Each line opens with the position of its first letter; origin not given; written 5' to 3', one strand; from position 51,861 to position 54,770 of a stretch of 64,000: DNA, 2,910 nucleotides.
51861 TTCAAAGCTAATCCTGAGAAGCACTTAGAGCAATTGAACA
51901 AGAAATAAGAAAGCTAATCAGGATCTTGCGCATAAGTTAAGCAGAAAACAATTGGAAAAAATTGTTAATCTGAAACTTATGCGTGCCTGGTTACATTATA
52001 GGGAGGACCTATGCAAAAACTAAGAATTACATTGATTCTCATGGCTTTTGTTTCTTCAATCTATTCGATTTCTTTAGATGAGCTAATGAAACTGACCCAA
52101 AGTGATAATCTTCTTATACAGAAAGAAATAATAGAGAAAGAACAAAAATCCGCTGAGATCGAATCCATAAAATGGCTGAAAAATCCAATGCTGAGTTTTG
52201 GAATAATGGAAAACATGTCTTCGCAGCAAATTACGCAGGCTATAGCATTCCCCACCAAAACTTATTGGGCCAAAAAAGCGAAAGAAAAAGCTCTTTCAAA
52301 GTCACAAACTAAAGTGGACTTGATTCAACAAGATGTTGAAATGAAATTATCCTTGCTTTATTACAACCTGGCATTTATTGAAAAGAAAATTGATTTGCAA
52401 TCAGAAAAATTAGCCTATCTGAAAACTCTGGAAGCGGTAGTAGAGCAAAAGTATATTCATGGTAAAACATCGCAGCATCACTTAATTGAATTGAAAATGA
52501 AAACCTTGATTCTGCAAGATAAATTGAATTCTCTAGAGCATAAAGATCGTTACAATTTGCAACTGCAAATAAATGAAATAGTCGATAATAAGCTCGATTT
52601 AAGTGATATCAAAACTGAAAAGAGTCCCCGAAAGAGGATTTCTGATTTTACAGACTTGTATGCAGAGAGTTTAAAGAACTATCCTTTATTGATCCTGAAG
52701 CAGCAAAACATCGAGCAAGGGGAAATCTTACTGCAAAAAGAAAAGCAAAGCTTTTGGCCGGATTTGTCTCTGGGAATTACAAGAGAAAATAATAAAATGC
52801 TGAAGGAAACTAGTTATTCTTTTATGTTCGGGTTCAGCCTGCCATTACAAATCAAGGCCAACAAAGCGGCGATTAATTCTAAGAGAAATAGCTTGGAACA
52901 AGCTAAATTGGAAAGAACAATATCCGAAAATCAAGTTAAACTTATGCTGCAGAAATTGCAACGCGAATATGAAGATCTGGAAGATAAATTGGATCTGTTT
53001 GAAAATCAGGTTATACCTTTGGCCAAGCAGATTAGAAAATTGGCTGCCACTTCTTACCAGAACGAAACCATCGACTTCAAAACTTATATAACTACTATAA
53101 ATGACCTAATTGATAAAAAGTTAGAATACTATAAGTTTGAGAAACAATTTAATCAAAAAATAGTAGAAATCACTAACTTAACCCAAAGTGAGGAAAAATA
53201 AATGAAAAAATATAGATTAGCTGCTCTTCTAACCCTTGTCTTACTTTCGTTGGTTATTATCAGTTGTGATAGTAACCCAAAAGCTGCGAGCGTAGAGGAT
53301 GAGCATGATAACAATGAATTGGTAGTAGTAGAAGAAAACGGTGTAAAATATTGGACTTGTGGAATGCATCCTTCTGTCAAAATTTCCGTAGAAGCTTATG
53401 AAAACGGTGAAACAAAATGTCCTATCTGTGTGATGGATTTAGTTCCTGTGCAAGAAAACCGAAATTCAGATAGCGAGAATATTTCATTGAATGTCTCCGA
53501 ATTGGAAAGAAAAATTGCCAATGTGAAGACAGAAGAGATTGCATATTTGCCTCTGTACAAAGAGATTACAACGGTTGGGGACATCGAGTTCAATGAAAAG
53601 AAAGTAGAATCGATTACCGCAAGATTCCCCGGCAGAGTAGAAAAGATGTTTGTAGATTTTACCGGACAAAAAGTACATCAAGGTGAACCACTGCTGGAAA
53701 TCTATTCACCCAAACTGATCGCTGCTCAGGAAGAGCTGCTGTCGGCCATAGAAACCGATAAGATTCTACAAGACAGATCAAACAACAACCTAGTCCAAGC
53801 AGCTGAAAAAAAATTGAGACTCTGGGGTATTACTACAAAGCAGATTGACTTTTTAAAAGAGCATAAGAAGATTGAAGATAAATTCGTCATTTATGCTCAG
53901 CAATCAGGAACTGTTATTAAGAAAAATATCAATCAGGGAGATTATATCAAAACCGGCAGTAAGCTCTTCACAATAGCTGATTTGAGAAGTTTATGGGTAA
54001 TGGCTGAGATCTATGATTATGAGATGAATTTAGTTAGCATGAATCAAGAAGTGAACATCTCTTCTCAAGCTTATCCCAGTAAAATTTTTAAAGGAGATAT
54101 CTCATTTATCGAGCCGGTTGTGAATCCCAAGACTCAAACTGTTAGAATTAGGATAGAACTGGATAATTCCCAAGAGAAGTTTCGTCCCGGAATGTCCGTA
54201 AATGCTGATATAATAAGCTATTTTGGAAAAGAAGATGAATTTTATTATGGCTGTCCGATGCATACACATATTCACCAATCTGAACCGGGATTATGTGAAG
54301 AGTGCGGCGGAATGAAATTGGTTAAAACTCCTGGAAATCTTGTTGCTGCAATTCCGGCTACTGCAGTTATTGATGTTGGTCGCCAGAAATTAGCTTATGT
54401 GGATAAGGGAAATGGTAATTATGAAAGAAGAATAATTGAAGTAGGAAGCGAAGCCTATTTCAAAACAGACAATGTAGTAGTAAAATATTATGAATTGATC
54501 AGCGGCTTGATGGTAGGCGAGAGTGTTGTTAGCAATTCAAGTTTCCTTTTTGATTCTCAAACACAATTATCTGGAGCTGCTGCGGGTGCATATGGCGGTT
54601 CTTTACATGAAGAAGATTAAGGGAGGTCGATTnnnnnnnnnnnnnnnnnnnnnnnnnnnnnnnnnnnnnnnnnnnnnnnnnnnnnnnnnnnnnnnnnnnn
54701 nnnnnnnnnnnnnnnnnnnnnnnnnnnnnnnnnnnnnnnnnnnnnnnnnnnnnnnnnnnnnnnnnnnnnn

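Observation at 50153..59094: Cu(I)/Ag(I) efflux cassette bracketed by two diverged direct copies of the tcdA-tail / response-regulator / kinase-tail segment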

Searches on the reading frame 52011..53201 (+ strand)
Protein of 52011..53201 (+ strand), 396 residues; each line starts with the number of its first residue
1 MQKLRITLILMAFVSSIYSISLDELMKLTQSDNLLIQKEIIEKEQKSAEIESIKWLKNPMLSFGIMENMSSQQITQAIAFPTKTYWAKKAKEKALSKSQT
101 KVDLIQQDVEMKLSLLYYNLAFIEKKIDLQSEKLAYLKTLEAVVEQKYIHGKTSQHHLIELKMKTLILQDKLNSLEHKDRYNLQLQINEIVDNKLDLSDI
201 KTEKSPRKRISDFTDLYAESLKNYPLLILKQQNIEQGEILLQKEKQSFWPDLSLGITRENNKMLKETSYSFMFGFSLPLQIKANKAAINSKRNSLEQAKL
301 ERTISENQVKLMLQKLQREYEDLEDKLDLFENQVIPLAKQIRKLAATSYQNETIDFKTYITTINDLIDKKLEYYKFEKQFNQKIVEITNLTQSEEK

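Call 5: search_protein_families(library=pfam, proteins=[window:52011-53201:+], max_evalue=0.01)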
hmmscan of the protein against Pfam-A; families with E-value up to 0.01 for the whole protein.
window:52011-53201:+ (396 aa): 1 family
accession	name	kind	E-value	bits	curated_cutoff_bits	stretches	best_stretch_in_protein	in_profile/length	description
PF02321.23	OEP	-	1.5e-23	84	22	2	214-390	2-185/187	Outer membrane efflux protein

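Call 31: search_protein_families(library=ncbifam, proteins=[window:52011-53201:+], max_evalue=0.001)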
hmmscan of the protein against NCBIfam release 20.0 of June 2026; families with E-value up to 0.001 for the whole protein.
window:52011-53201:+ (396 aa): 1 family
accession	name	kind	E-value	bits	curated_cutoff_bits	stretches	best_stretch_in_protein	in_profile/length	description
TIGR01844.1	type_I_sec_TolC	subfamily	0.00046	19.3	225.15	1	71-292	74-299/414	TolC family outer membrane protein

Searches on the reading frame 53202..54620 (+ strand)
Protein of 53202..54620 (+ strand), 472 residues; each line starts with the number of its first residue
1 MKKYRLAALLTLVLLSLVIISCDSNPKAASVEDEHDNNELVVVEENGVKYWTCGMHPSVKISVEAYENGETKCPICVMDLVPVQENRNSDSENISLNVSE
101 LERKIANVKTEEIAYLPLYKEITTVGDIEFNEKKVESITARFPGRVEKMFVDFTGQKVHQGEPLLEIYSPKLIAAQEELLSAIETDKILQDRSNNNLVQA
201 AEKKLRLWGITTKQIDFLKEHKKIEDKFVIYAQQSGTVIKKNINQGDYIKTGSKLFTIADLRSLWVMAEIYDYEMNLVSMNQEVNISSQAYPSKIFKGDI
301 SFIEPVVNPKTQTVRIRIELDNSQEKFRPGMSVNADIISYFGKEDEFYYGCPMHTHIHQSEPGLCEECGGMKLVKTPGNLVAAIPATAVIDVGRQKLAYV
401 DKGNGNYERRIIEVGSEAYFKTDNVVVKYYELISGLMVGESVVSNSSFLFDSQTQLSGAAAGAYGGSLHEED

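Call 5: search_protein_families(library=pfam, proteins=[window:53202-54620:+], max_evalue=0.01)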
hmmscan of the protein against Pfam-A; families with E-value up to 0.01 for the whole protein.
window:53202-54620:+ (472 aa): 6 families
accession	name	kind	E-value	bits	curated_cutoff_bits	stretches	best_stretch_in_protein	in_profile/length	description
PF16576.10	HlyD_D23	-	3.5e-74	249.1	30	1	118-333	2-214/214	Barrel-sandwich domain of CusB or HlyD membrane-fusion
PF13437.12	HlyD_3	-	1.1e-19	71.6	22.2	1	229-330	1-106/106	HlyD family secretion protein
PF19335.5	HMBD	-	2.2e-10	40.7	23.6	1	348-375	1-27/28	Heavy metal binding domain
PF13533.13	Biotin_lipoyl_2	-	0.00012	22.2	29.8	0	138-167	3-31/32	Biotin-lipoyl like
PF00364.28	Biotin_lipoyl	-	0.00087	19.5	22.1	0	229-258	44-73/73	Biotin-requiring enzyme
PF00529.27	CusB_dom_1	-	0.007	17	26.5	0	245-335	12-85/89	Cation efflux system protein CusB domain 1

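Call 31: search_protein_families(library=ncbifam, proteins=[window:53202-54620:+], max_evalue=0.001)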
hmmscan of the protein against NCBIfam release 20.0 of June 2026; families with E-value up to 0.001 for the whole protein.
window:53202-54620:+ (472 aa): 12 families
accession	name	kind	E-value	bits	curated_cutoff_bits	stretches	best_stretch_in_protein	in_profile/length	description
NF007303.0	PRK09783.1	subfamily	9.9e-36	123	390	2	15-333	14-320/414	copper/silver efflux system membrane fusion protein CusB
TIGR00999.1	8a0102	subfamily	6.3e-26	91.1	319.3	2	226-337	90-201/271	CzcB/NccB family metal efflux transporter periplasmic adaptor subunit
TIGR01730.1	RND_mfp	subfamily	1.1e-25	90.4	94.9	1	113-337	6-244/322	efflux RND transporter periplasmic adaptor subunit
NF045680.1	DiMtlExpIhpB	equivalog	1e-21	77.3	450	1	230-338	140-247/326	divalent metal ion exporter adaptor subunit IhpB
TIGR00998.1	8a0101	subfamily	9.4e-12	44.5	390.8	1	174-305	157-283/334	EmrA/EmrK family multidrug efflux transporter periplasmic adaptor subunit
NF002939.0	PRK03598.1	equivalog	7.8e-11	41.7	393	1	230-333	207-321/332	secretion protein HlyD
TIGR02971.1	heterocyst_DevB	subfamily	5.8e-08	32.5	129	1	176-309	148-284/327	ABC exporter membrane fusion protein, DevB family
NF007785.0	PRK10476.1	equivalog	2.3e-05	23.4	376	1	227-308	208-289/347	multidrug transporter subunit MdtN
NF045904.1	RND-peri-MexE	equivalog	2.7e-05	23.2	714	1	296-333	250-287/390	multidrug efflux RND transporter periplasmic adaptor subunit MexE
NF000272.2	OqxA_adapt_sub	exception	3.2e-05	23.1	835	0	290-332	257-296/391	multidrug efflux RND transporter periplasmic adaptor subunit OqxA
NF009554.0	PRK12999.1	equivalog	0.00068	17.5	965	0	49-169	1004-1110/1147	pyruvate carboxylase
NF038010.1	ABC_adapt_DarC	equivalog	0.00094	18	450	0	222-337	225-336/417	darobactin export ABC transporter periplasmic adaptor subunit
